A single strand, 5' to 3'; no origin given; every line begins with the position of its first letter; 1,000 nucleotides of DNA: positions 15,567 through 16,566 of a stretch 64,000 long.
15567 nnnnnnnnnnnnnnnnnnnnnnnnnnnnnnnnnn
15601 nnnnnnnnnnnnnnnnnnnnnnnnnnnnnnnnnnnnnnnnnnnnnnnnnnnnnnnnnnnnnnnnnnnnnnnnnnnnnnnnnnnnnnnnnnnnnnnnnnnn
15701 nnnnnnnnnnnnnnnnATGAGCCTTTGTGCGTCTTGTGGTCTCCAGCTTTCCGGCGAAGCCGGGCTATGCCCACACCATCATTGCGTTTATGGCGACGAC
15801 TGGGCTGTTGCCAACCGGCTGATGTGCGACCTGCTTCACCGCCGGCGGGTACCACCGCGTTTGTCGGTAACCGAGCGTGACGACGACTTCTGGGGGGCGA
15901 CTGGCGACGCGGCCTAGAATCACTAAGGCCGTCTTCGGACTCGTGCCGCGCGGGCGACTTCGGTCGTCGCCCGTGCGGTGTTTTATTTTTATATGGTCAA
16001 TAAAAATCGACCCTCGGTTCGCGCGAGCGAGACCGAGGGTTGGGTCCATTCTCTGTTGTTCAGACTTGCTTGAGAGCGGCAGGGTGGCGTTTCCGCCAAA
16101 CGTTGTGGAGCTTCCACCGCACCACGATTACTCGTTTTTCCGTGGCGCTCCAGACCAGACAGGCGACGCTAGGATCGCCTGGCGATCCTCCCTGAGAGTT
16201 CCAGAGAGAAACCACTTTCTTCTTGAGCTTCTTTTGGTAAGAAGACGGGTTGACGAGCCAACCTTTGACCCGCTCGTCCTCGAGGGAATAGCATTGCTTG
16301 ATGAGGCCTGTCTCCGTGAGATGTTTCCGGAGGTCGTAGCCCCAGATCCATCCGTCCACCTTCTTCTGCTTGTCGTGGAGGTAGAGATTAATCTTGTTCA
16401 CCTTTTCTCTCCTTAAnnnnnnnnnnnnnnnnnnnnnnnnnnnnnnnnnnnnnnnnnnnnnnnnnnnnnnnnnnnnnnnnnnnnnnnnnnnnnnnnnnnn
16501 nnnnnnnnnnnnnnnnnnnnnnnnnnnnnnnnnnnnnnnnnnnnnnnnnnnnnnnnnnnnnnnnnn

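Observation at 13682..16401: dnaK-dnaJ operon split by an orphan gene plus a MazEF-like TA pair, followed by a cluster of well-signalled GC-rich orphans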

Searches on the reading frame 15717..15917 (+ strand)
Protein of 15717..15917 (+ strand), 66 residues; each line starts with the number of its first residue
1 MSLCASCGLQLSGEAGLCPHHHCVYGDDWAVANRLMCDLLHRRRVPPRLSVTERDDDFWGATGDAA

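Call 5: search_protein_families(library=pfam, proteins=[window:15717-15917:+], max_evalue=1)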
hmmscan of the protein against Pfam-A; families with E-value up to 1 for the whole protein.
window:15717-15917:+ (66 aa): 0 families

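Call 6: search_protein_families(library=phrogs, proteins=[window:15717-15917:+], max_evalue=1)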
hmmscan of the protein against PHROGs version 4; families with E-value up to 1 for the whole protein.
window:15717-15917:+ (66 aa): 0 families

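Call 7: search_protein_families(library=ncbifam, proteins=[window:15717-15917:+], max_evalue=1)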
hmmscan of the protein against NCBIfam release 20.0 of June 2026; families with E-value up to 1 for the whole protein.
window:15717-15917:+ (66 aa): 1 family
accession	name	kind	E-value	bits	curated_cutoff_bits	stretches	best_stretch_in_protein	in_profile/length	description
NF041791.1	anti-phage_ZorE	equivalog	0.15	10.9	600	1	3-44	207-250/358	type II Zorya anti-phage system protein ZorE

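Call 8: search_protein_families(library=padloc, proteins=[window:15717-15917:+], max_evalue=1)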
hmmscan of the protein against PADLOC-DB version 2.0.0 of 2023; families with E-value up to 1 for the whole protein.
window:15717-15917:+ (66 aa): 0 families

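Call 19: list_cluster_members(proteins=[window:15717-15917:+, window:16060-16401:-, window:15877-16416:+, window:15765-16049:-, window:16593-16925:+, window:14145-14381:+, window:14774-15661:+, window:13682-14110:-])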
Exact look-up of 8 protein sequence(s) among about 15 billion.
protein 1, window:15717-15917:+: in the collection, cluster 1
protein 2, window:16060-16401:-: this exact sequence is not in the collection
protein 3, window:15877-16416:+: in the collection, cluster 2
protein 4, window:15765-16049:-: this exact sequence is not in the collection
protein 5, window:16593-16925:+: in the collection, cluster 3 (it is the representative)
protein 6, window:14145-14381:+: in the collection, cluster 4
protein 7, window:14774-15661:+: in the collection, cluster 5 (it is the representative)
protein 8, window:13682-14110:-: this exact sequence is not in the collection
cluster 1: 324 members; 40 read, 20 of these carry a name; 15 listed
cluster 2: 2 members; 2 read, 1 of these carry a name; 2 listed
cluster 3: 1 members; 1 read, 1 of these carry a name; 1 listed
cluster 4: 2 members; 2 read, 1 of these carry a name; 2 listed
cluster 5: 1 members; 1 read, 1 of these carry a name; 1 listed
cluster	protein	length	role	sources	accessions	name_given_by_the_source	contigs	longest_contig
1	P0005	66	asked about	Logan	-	-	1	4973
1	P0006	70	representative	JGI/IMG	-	-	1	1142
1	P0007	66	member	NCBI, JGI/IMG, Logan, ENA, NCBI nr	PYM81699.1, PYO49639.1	MAG: hypothetical protein DMD84_17795 [Candidatus Rokuibacteriota bacterium] | hypothetical protein | MAG: hypothetical protein DME13_19495 [Candidatus Rokubacteria bacterium]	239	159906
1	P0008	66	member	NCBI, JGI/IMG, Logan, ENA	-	hypothetical protein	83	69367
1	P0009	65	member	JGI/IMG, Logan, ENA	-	hypothetical protein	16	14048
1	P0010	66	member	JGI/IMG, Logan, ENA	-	hypothetical protein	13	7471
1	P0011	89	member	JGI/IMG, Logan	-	hypothetical protein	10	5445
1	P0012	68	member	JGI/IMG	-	hypothetical protein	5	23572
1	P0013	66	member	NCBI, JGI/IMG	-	hypothetical protein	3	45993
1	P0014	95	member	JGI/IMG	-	hypothetical protein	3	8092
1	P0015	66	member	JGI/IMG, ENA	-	hypothetical protein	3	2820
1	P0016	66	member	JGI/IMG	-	hypothetical protein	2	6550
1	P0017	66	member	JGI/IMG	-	hypothetical protein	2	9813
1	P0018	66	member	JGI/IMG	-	hypothetical protein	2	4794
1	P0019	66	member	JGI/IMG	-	hypothetical protein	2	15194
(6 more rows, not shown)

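Call 24: find_encoding_contigs(protein=P0007, flank=6000, max_places=10)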
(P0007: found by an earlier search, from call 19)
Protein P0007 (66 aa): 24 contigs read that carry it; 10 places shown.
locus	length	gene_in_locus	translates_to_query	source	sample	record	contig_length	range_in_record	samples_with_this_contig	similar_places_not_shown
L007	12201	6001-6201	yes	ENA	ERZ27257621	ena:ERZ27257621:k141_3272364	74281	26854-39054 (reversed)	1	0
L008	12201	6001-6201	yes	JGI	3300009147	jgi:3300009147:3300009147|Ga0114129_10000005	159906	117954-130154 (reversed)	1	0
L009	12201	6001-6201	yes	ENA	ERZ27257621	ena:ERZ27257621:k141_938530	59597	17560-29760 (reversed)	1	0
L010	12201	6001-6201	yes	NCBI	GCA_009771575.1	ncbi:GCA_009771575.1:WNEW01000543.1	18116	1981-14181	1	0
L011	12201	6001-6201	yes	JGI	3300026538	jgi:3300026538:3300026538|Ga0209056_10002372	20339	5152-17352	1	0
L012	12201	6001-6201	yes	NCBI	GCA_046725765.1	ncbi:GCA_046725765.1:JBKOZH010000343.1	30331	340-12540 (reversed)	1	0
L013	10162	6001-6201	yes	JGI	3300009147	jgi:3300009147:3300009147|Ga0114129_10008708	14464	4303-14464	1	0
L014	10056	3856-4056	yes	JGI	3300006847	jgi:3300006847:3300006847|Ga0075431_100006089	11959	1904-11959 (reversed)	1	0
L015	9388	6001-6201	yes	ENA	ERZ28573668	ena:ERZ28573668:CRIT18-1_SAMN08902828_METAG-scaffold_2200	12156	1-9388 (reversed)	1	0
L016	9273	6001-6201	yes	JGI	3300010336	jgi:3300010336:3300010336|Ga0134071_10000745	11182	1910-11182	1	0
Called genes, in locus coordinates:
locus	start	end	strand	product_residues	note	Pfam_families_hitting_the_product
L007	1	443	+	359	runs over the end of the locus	PF01408:GFO_IDH_MocA, PF22725:GFO_IDH_MocA_C3, PF02894:GFO_IDH_MocA_C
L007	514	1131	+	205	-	-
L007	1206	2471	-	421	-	PF05359:DUF748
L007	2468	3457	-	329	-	PF00571:CBS (faint), PF02163:Peptidase_M50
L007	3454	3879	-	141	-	-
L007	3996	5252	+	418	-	PF13091:PLDc_2, PF00614:PLDc (faint), PF13091:PLDc_2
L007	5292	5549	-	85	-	-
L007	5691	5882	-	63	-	-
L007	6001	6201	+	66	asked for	-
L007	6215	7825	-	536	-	PF02310:B12-binding, PF04055:Radical_SAM, PF13282:DUF4070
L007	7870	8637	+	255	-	PF00106:adh_short, PF08659:KR (weak), PF13561:adh_short_C2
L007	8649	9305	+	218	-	-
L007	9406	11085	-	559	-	PF00005:ABC_tran, PF02463:SMC_N (faint), PF13476:AAA_23 (faint), PF13304:AAA_21 (faint), PF12848:ABC_tran_Xtn, PF00005:ABC_tran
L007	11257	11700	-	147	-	PF13380:CoA_binding_2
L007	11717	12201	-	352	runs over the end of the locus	PF01612:DNA_pol_A_exo1, PF00570:HRDC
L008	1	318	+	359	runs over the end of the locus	PF01408:GFO_IDH_MocA, PF22725:GFO_IDH_MocA_C3, PF02894:GFO_IDH_MocA_C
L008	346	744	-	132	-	-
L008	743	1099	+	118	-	PF01471:PG_binding_1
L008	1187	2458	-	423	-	PF05359:DUF748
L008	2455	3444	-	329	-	PF00571:CBS (faint), PF13398:Peptidase_M50B (weak), PF02163:Peptidase_M50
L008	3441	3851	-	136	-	-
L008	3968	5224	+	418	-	PF13091:PLDc_2, PF00614:PLDc (weak)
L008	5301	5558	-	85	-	-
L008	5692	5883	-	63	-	-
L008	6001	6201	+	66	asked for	-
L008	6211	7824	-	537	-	PF02310:B12-binding, PF04055:Radical_SAM, PF13282:DUF4070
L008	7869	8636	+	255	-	PF00106:adh_short, PF08659:KR, PF13561:adh_short_C2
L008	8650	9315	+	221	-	-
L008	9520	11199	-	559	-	PF00005:ABC_tran, PF02463:SMC_N (faint), PF13476:AAA_23 (faint), PF13304:AAA_21 (faint), PF12848:ABC_tran_Xtn, PF00005:ABC_tran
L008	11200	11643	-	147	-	PF13380:CoA_binding_2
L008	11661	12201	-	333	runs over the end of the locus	PF01612:DNA_pol_A_exo1, PF00570:HRDC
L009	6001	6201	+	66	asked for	-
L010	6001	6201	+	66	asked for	-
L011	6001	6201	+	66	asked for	-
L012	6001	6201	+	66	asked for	-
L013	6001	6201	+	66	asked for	-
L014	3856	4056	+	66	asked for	-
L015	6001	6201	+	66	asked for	-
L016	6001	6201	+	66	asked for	-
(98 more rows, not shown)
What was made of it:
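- Neighbours of orf66 in Rokubacteria are a radical SAM gene and small membrane proteins (call 24).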

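Call 55: find_homologous_proteins(query=window:15717-15917:+, max_evalue=0.001)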
Query window:15717-15917:+ (66 aa): 99 proteins with E <= 0.001 among 100 candidates.
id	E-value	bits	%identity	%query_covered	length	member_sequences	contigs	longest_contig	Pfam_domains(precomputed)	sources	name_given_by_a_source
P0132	6.8e-35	136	83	100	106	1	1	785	-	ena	-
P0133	1.8e-34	134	85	100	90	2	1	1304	-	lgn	-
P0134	2.2e-34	134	85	100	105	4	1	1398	-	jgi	jgi:hypothetical protein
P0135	4.9e-34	133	83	100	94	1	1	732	-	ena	-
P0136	5.8e-34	133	83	100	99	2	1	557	-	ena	-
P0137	6.0e-34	133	83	100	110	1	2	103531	-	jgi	jgi:hypothetical protein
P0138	9.5e-34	132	83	100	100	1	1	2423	-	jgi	-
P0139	1.3e-33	132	83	100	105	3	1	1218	-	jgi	-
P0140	2.4e-33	131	82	100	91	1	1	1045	-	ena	-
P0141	2.9e-33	131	82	100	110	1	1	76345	-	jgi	jgi:hypothetical protein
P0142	2.9e-33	130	80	100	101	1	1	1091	-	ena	-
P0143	3.0e-33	130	80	100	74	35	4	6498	-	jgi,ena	jgi:hypothetical protein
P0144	4.4e-33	130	80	100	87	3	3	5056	-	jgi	-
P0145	5.0e-33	130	80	100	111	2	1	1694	-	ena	-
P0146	6.1e-33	129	80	100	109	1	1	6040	-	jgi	jgi:hypothetical protein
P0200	3.7e-25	105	67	100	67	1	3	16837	-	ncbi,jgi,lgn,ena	-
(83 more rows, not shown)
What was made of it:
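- Calls 19 and 55: a family of about 100 clusters.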

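Call 56: find_encoding_contigs(protein=P0137, flank=5000, max_places=3)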
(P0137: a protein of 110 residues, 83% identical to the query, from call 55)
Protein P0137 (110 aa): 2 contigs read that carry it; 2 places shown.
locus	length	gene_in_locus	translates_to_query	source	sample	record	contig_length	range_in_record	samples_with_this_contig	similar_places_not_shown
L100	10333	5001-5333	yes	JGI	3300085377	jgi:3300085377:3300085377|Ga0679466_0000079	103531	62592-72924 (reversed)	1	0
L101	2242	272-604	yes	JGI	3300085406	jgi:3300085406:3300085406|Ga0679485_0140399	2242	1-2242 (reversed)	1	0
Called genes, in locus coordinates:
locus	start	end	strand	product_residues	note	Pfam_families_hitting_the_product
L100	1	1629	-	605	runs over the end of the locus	PF05359:DUF748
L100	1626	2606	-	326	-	PF02163:Peptidase_M50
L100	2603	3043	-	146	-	-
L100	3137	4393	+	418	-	PF13091:PLDc_2 (weak), PF00614:PLDc (faint), PF13091:PLDc_2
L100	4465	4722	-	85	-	-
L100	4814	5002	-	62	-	-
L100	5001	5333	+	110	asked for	-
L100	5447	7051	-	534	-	PF02310:B12-binding, PF04055:Radical_SAM, PF13282:DUF4070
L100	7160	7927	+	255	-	PF00106:adh_short, PF08659:KR, PF13561:adh_short_C2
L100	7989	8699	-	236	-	PF00005:ABC_tran, PF13304:AAA_21 (weak)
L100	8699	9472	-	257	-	PF00005:ABC_tran, PF13304:AAA_21 (faint), PF12399:BCA_ABC_TP_C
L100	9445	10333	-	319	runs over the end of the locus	PF02653:BPD_transp_2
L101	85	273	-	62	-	-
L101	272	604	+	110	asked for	-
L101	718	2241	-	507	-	?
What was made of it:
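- Calls 24 and 56: fixed synteny in Rokubacteria (PLD, 85 aa, 63 aa, 66 aa, radical SAM).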

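Call 57: find_encoding_contigs(protein=P0200, flank=5000, max_places=3)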
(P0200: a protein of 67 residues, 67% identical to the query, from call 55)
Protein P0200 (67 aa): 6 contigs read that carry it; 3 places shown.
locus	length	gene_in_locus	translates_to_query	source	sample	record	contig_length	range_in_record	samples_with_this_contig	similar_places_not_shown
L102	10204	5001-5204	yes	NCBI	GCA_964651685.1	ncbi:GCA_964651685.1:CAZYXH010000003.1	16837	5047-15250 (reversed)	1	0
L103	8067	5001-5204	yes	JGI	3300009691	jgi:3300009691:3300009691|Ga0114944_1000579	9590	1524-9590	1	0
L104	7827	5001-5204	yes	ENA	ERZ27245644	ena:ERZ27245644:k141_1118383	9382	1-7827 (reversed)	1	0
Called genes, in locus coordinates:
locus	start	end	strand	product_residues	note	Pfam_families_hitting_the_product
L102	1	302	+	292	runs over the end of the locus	-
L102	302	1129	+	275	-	-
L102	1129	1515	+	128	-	PF24746:DUF7694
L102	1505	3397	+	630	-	-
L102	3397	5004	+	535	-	-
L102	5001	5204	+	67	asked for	-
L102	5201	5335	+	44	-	-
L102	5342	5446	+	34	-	-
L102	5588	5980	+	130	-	-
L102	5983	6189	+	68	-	-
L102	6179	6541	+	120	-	-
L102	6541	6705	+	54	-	-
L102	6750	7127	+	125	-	-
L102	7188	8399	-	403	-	PF13148:DUF3987 (faint)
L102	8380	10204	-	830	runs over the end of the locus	PF03167:UDG, PF00476:DNA_pol_A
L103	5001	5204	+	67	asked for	-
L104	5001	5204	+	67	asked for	-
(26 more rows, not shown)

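Call 60: find_related_loci(query=A4, collection=viral_contigs, flank=5000)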
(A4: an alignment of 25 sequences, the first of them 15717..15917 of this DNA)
Query A4 (66 aa) in viral_contigs; peptide patterns used: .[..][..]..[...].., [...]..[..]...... (x = any residue, [..] = any of these).
30 stretches matched a pattern; 6 encode a relative of the query (tblastn E <= 1e-3); 6 distinct loci.
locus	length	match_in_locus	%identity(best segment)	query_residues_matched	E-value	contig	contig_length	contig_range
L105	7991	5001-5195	72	1-65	6e-32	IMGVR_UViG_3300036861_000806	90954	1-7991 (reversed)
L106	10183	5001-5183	67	1-61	2e-25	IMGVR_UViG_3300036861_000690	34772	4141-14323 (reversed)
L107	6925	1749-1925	68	1-60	2e-24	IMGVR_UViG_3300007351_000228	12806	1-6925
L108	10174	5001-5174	59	1-58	1e-22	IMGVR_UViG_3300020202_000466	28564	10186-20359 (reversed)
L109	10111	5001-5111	76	1-37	2e-18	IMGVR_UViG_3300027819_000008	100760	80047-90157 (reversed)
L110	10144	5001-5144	55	1-49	3e-16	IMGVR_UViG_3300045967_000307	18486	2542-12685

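Call 63: search_solved_structures(query=A4, max_evalue=10)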
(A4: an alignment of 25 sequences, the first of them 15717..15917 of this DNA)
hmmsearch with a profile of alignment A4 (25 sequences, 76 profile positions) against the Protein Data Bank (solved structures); distinct sequences matched with E-value up to 10: 0.

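Call 84: search_protein_families(library=phrogs, proteins=[L102:302-1129:+, L102:1129-1515:+, L102:1505-3397:+, L102:3397-5004:+, L102:5588-5980:+, L102:6179-6541:+, L102:6750-7127:+, L102:7188-8399:-, L102:8380-10203:-], max_evalue=0.001)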
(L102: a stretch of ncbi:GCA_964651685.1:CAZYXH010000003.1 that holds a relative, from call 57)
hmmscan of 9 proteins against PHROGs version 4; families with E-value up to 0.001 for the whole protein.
L102:302-1129:+ (275 aa): 0 families

L102:1129-1515:+ (128 aa): 1 family
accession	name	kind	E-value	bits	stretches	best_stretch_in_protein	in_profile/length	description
phrog_7839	-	unknown function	1.6e-11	45.4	1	12-104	42-127/136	-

L102:1505-3397:+ (630 aa): 0 families

L102:3397-5004:+ (535 aa): 0 families

L102:5588-5980:+ (130 aa): 0 families

L102:6179-6541:+ (120 aa): 0 families

L102:6750-7127:+ (125 aa): 0 families

L102:7188-8399:- (403 aa): 4 families
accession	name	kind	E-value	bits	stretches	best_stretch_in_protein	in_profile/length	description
phrog_14296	-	DNA, RNA and nucleotide metabolism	5.9e-19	69.3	1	15-359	8-353/417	DNA primase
phrog_3022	-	DNA, RNA and nucleotide metabolism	1.1e-09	38.3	1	55-348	405-711/788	DNA primase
phrog_5311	-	DNA, RNA and nucleotide metabolism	1.4e-05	24.5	0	157-228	429-502/692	helicase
phrog_10514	-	DNA, RNA and nucleotide metabolism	0.00012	21.4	1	30-207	366-536/750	DNA primase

L102:8380-10203:- (607 aa): 2 families
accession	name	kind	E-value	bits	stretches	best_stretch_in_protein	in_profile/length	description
phrog_17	-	DNA, RNA and nucleotide metabolism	7.6e-26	91.4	1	13-563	688-1210/1445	DNA polymerase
phrog_2573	-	DNA, RNA and nucleotide metabolism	4.5e-08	33.6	1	353-591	19-281/336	DNA polymerase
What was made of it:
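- Calls 57, 60 and 84: phage-like contigs with phage-type primase and polymerase.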

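Call 85: search_protein_families(library=pfam, proteins=[L008:5301-5558:-, L008:5692-5883:-], max_evalue=0.01)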
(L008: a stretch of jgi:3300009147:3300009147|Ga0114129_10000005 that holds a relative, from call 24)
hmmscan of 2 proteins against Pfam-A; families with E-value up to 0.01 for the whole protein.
L008:5301-5558:- (85 aa): 1 family
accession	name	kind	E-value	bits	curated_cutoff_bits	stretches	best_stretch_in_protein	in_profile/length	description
PF04226.18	Transgly_assoc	-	4.6e-15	56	25.3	1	33-78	1-47/49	Transglycosylase associated protein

L008:5692-5883:- (63 aa): 0 families

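Call 95: find_encoding_contigs(protein=window:15717-15917:+, flank=6000, max_places=4)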
Protein window:15717-15917:+ (66 aa): 1 contig read that carries it; 1 place shown.
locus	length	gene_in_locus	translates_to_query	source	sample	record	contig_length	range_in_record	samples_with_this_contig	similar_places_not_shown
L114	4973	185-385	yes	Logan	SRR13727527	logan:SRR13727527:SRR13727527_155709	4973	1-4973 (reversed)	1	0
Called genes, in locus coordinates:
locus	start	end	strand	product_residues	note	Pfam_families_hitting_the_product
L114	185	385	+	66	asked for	-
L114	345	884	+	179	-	-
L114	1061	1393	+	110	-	-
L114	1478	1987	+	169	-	PF01862:PvlArgDC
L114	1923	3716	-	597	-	PF02543:Carbam_trans_N, PF16861:Carbam_trans_C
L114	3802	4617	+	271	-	-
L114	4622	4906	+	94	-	-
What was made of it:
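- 15671..15993 (+): orf66 transcription unit: promoter 15671-15698, ribosome-binding site 15703-15712, CDS 15717-15917 (66-aa zinc-ribbon-like protein, CxxC...CxxH), terminator 15943-15991. Call 95: an independent Logan contig links it to the dnaJ 3' end and to orf110.
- Call 95: an independent assembly confirms the linkage.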

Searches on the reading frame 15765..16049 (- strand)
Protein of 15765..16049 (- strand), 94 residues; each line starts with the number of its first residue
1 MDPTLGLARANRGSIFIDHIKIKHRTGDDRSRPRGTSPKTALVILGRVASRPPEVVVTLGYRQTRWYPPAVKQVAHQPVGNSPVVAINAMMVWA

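Call 85: search_protein_families(library=pfam, proteins=[L008:5301-5558:-, L008:5692-5883:-], max_evalue=0.01)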
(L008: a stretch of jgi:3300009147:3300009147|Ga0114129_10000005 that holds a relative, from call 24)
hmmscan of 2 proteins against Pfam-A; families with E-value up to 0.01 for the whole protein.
L008:5301-5558:- (85 aa): 1 family
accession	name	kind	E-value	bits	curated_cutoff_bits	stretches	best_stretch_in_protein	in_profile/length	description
PF04226.18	Transgly_assoc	-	4.6e-15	56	25.3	1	33-78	1-47/49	Transglycosylase associated protein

L008:5692-5883:- (63 aa): 0 families

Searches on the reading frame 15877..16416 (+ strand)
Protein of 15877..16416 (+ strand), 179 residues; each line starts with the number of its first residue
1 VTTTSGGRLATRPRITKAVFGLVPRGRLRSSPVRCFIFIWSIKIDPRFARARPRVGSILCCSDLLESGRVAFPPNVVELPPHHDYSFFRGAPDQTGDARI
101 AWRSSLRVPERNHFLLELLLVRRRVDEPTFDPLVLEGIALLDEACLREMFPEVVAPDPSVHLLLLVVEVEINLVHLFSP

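Call 85: search_protein_families(library=pfam, proteins=[L008:5301-5558:-, L008:5692-5883:-], max_evalue=0.01)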
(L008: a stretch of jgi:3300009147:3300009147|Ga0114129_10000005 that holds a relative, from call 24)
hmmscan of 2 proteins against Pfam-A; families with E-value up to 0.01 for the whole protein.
L008:5301-5558:- (85 aa): 1 family
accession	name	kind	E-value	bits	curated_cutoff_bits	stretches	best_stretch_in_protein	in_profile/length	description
PF04226.18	Transgly_assoc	-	4.6e-15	56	25.3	1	33-78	1-47/49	Transglycosylase associated protein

L008:5692-5883:- (63 aa): 0 families
